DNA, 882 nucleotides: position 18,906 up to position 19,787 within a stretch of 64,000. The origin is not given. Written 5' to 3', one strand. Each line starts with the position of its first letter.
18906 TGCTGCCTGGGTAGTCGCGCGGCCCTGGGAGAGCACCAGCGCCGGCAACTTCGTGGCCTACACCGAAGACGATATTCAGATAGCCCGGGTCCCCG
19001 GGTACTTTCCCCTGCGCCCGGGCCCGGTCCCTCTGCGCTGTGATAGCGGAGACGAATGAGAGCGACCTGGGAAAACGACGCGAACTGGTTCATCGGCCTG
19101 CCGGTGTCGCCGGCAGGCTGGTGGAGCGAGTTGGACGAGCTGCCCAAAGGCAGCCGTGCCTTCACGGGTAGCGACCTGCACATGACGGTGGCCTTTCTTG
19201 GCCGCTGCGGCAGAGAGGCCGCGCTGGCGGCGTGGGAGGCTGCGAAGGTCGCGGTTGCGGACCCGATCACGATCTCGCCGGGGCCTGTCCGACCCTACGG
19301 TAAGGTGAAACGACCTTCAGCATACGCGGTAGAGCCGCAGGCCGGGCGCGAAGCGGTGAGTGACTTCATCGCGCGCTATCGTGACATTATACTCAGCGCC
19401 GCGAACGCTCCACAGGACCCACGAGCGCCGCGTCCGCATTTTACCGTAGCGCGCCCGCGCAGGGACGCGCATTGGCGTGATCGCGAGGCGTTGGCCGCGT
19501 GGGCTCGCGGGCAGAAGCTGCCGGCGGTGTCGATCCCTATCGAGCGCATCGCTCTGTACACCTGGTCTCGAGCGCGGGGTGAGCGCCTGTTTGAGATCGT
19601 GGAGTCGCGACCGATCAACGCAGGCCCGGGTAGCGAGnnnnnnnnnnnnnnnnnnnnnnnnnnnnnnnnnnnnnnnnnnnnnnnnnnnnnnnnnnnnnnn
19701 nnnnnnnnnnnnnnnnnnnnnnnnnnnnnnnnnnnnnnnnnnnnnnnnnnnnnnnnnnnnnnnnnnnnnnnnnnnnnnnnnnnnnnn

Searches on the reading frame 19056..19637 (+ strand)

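Call 27: search_protein_families(library=pfam, proteins=[window:19056-19637:+], max_evalue=0.0001)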
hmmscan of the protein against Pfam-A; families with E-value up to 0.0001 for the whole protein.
window:19056-19637:+ (194 aa): 2 families
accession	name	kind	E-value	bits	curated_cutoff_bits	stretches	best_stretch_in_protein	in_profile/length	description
PF13563.12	2_5_RNA_ligase2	-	1.5e-06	28.8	27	1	18-172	4-150/152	2'-5' RNA ligase superfamily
PF02834.22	LigT_PEase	-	9.4e-05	23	23.3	0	98-168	8-77/87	LigT like Phosphoesterase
